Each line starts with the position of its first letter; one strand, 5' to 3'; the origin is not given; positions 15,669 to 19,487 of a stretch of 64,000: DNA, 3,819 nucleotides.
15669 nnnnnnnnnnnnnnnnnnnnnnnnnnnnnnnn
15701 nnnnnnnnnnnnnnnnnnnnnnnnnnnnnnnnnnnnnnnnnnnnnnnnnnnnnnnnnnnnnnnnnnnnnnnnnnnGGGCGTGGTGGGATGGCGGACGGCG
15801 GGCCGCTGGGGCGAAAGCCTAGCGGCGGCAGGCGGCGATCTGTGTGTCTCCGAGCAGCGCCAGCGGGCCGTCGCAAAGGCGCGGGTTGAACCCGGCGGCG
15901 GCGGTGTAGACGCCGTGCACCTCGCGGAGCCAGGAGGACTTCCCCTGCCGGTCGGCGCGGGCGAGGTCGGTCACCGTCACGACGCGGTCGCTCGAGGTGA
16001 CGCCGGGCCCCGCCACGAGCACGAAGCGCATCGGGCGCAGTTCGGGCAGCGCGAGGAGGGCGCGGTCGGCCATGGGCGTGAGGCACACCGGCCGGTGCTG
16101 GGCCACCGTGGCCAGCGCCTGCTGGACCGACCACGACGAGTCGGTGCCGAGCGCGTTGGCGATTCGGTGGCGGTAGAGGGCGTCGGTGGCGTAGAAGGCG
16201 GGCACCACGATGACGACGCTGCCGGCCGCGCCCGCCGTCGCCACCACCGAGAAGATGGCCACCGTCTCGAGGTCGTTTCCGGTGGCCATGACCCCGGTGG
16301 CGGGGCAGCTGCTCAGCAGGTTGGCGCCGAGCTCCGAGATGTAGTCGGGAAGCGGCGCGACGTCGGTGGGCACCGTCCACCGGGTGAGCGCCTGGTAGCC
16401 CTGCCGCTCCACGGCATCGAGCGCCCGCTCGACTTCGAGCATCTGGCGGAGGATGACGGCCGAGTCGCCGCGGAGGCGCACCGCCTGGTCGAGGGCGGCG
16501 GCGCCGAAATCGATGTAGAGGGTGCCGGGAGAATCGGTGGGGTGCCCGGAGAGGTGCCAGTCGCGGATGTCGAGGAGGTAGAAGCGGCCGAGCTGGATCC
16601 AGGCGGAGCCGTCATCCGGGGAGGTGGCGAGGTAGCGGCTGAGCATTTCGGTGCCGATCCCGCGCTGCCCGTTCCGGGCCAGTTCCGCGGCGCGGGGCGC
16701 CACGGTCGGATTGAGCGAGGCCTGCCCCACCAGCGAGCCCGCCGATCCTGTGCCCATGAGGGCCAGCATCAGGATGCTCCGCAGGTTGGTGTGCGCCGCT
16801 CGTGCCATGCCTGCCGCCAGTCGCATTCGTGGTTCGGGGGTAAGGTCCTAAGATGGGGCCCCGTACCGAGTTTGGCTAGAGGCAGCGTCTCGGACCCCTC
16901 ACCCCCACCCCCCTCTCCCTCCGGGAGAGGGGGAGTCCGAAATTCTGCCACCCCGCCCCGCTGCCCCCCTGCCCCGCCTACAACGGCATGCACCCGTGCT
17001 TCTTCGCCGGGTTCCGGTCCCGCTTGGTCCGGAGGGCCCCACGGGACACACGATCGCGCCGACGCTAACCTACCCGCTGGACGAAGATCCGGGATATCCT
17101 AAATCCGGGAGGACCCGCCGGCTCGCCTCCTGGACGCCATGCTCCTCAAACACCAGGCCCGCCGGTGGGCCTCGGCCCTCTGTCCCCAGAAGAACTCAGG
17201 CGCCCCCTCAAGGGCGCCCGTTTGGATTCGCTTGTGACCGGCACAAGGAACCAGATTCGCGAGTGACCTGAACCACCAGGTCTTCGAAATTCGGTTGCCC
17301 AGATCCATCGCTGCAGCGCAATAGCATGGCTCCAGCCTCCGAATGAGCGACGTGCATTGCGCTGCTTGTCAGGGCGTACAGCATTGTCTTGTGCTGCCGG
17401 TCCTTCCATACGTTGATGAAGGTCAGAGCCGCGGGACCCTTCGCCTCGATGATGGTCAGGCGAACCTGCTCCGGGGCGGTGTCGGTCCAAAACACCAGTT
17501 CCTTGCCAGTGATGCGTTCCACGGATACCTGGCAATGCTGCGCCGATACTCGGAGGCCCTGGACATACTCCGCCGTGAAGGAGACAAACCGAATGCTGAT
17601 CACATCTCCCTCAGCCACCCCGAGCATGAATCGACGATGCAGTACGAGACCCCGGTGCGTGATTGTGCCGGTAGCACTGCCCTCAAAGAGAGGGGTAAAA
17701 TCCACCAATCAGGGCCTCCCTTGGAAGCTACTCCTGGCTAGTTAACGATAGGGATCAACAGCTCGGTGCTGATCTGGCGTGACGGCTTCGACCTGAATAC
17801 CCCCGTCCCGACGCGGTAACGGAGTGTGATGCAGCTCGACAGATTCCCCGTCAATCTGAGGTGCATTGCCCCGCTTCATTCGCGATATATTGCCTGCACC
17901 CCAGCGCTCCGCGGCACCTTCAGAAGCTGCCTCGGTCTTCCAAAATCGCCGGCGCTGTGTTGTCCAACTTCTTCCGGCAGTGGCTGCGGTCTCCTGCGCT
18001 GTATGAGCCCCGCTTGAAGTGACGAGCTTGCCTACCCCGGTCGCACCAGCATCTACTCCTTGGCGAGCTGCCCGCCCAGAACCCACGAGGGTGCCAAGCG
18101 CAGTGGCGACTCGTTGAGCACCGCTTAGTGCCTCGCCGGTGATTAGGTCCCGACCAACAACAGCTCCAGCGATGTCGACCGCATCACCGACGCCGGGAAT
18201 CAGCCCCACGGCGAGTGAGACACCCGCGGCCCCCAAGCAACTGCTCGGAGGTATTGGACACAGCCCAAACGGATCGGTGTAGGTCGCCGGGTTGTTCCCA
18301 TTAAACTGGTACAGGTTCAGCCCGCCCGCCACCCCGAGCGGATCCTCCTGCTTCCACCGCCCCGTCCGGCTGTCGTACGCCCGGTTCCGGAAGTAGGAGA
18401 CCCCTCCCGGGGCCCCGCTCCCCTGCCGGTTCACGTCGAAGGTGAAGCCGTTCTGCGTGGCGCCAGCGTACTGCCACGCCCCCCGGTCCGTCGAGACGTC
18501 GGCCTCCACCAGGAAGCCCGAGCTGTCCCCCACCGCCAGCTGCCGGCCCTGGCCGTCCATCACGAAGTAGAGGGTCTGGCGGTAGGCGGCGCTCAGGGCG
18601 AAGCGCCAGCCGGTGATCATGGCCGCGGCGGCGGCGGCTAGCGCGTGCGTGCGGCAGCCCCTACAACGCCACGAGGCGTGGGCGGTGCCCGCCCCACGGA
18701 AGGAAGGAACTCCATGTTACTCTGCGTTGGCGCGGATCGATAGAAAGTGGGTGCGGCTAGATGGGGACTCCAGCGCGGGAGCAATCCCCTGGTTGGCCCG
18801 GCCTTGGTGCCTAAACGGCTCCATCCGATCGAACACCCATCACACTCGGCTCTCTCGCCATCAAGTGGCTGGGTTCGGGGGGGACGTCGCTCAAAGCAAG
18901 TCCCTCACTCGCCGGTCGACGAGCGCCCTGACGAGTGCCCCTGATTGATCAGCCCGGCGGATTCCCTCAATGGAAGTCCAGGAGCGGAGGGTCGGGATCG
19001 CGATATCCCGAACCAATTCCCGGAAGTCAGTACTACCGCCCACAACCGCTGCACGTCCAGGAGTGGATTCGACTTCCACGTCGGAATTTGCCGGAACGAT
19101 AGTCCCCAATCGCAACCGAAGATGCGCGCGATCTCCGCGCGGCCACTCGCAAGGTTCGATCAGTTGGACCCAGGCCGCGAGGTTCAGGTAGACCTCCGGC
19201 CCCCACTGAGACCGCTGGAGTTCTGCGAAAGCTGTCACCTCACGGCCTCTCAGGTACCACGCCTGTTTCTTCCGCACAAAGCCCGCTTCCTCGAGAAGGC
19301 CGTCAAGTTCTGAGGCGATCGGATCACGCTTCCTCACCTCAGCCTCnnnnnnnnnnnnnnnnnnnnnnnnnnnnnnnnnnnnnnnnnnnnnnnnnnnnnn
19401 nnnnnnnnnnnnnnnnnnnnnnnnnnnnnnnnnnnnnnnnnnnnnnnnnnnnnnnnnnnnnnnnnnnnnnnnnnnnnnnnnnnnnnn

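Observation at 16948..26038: Rhs toxin island bracketed by three copies of the pccB 3' end (tandem att-like layout) with no recombinase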

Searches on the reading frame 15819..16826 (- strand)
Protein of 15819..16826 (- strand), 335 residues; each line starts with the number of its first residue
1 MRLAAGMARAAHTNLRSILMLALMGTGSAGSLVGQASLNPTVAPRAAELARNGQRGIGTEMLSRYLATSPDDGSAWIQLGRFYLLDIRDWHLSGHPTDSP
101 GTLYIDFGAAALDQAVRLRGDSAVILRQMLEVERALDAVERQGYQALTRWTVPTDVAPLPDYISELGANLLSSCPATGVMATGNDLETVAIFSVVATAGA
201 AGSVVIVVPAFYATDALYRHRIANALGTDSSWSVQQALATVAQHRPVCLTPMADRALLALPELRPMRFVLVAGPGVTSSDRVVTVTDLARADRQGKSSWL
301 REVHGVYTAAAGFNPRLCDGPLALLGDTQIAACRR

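Call 6: search_protein_families(library=pfam, proteins=[window:15819-16826:-], max_evalue=0.01)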
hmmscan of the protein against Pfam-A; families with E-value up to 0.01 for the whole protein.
window:15819-16826:- (335 aa): 1 family
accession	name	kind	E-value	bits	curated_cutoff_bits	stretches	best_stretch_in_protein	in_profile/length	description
PF13428.12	TPR_14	-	0.0019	19.1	23.5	0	46-81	8-43/44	Tetratricopeptide repeat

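Call 19: find_related_loci(query=window:15819-16826:-, collection=metagenome_contigs, flank=10000)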
Query window:15819-16826:- (335 aa) in metagenome_contigs; peptide patterns used: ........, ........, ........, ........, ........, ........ (x = any residue, [..] = any of these).
210 stretches matched a pattern; 8 encode a relative of the query (tblastn E <= 1e-3); 8 distinct loci.
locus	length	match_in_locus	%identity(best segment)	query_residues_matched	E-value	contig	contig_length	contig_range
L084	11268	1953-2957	86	1-335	0e+0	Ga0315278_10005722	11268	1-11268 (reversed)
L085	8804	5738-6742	81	1-335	0e+0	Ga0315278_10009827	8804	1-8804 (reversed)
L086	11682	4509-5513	81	1-335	0e+0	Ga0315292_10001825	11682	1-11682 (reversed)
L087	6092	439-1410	85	7-330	0e+0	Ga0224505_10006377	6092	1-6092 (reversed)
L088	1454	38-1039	78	2-334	0e+0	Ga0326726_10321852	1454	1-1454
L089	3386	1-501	95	169-335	2e-103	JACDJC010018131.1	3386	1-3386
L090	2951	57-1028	47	9-333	1e-88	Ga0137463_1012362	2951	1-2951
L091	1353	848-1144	86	1-99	6e-53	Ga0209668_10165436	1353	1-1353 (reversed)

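Call 59: search_protein_families(library=ncbifam, proteins=[window:15819-16826:-], max_evalue=0.01)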
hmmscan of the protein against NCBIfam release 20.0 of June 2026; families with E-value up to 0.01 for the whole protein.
window:15819-16826:- (335 aa): 0 families

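Call 63: find_encoding_contigs(protein=window:15819-16769:-, flank=10000, max_places=10)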
Protein window:15819-16769:- (316 aa): 9 contigs read that carry it; 9 places shown.
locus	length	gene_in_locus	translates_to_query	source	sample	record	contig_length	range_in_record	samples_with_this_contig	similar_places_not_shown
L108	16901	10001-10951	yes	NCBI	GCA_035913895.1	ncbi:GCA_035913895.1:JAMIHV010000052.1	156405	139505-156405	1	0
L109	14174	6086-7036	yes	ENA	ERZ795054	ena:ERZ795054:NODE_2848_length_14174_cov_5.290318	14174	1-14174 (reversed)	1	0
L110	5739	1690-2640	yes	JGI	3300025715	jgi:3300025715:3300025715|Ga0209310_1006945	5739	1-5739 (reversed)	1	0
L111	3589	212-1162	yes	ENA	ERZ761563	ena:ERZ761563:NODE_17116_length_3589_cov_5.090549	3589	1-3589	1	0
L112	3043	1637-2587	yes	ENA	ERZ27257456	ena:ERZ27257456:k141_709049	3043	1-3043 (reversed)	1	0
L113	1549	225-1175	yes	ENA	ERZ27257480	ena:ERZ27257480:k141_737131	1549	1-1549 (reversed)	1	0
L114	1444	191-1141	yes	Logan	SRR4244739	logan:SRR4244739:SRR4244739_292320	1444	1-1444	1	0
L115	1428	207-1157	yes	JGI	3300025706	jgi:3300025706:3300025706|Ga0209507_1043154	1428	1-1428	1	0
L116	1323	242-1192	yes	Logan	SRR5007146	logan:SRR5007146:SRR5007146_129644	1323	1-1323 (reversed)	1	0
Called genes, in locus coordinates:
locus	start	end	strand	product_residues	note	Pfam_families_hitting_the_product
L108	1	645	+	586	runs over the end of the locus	PF13509:S1_2 (faint), PF17092:PCB_OB (faint), PF21710:Spt6_S1 (faint), PF00575:S1, PF23459:S1_RRP5 (weak), PF00575:S1, PF23459:S1_RRP5 (weak), PF00575:S1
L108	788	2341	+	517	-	PF01039:Carboxyl_trans, PF03255:ACCA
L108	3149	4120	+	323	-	PF00158:Sigma54_activat, PF14532:Sigma54_activ_2, PF01078:Mg_chelatase (faint), PF07728:AAA_5, PF25601:AAA_lid_14, PF02954:HTH_8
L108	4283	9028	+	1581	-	PF25023:TEN_YD-shell (faint), PF05593:RHS_repeat (faint), PF14449:PT-TG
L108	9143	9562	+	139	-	-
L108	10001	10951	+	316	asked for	-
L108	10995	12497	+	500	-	PF00289:Biotin_carb_N, PF02222:ATP-grasp (weak), PF02786:CPSase_L_D2, PF07478:Dala_Dala_lig_C, PF02785:Biotin_carb_C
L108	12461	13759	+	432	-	PF05958:tRNA_U5-meth_tr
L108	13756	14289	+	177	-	PF25973:BSH_CzcB (faint), PF25919:BSH_CusB (faint), PF00364:Biotin_lipoyl, PF25917:BSH_RND (weak)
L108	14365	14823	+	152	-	PF00572:Ribosomal_L13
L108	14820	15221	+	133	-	PF00380:Ribosomal_S9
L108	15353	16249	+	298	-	PF00318:Ribosomal_S2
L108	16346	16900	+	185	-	?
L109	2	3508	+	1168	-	PF25023:TEN_YD-shell (faint), PF05593:RHS_repeat (faint), PF15650:Tox-REase-9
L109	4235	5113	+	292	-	PF14449:PT-TG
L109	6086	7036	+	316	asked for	-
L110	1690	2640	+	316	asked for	-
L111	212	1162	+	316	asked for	-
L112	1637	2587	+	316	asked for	-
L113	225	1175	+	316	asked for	-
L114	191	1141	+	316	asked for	-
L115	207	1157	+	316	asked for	-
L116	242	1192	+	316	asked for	-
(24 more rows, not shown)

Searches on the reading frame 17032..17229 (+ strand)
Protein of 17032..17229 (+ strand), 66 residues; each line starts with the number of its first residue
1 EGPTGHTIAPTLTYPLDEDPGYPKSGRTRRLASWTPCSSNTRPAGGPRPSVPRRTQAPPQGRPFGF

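Call 58: search_protein_families(library=pfam, proteins=[window:17032-17229:+], max_evalue=1)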
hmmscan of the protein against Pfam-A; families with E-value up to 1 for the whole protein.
window:17032-17229:+ (66 aa): 0 families

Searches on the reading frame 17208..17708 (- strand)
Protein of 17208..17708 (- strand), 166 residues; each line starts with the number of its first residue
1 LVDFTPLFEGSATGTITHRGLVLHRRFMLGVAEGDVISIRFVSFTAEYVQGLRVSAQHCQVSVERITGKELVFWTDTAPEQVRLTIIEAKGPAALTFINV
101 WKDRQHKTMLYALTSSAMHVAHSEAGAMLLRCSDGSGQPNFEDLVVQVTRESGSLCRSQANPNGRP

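Call 6: search_protein_families(library=pfam, proteins=[window:17208-17708:-], max_evalue=0.01)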
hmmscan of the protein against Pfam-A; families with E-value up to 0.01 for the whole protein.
window:17208-17708:- (166 aa): 0 families

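Call 59: search_protein_families(library=ncbifam, proteins=[window:17208-17627:-], max_evalue=0.01)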
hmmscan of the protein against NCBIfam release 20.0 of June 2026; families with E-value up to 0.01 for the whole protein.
window:17208-17627:- (139 aa): 0 families
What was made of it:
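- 17208..17627 (-): Putative immunity gene for the LHH tip (139 aa, no family match). No Pfam or NCBIfam hit (calls 6, 59).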

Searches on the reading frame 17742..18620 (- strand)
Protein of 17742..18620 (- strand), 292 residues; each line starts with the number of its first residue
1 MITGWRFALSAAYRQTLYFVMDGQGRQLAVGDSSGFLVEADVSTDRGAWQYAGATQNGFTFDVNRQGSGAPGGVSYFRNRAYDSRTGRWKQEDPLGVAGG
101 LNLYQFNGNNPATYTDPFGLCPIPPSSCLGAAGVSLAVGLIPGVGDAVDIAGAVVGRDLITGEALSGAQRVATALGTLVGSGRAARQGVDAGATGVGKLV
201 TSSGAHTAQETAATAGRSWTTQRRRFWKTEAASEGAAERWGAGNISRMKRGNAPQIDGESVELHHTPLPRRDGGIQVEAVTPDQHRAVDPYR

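Call 6: search_protein_families(library=pfam, proteins=[window:17742-18620:-], max_evalue=0.01)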
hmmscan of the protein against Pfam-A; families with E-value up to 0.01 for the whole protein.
window:17742-18620:- (292 aa): 2 families
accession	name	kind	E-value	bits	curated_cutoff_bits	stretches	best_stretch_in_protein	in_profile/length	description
PF14449.11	PT-TG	-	1.2e-09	38.4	23.5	1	133-195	4-52/68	Pre-toxin TG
PF14411.12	LHH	-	1.8e-06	28.5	23.3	1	244-266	2-25/76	A nuclease of the HNH/ENDO VII superfamily with conserved LHH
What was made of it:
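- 17742..18620 (-): Orphan Rhs tip: the last ~120 aa of the Rhs core plus PT-TG and LHH (HNH/EndoVII) nuclease domains. Its 5' 375 nt (18233-18607) repeat 19781-20155 at 95% identity. Pfam PT-TG and LHH (call 6).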

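Call 59: search_protein_families(library=ncbifam, proteins=[window:17742-18620:-], max_evalue=0.01)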
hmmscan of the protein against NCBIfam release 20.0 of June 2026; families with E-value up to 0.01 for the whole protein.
window:17742-18620:- (292 aa): 2 families
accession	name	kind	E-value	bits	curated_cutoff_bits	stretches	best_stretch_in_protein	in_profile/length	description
TIGR03696.1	Rhs_assc_core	domain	4.2e-14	52.8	32.5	1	72-120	28-76/76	RHS repeat-associated core domain-containing protein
NF041261.1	RHS_core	equivalog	2.3e-06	25.7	2000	1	72-120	1214-1261/1261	RHS element core protein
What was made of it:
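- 17742..18620 (-): NCBIfam Rhs_assc_core (call 59).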

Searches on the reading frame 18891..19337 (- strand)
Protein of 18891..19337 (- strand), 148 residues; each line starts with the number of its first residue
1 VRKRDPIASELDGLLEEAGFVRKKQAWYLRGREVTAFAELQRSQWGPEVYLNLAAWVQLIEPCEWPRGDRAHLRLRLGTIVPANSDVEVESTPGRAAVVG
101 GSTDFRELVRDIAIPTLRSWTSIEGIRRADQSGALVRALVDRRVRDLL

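Call 6: search_protein_families(library=pfam, proteins=[window:18891-19337:-], max_evalue=0.01)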
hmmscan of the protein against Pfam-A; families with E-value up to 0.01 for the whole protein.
window:18891-19337:- (148 aa): 1 family
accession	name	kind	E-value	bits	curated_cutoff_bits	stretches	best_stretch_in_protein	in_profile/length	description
PF14137.11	DUF4304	-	8.6e-07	29.4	23.2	1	14-86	4-83/115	Domain of unknown function (DUF4304)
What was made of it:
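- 18891..19337 (-): Putative immunity gene for the REase-9 tip (DUF4304). Pfam DUF4304 8.6e-07 (call 6).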

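Call 59: search_protein_families(library=ncbifam, proteins=[window:18891-19337:-], max_evalue=0.01)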
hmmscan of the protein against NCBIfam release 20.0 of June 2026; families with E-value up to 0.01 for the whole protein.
window:18891-19337:- (148 aa): 0 families
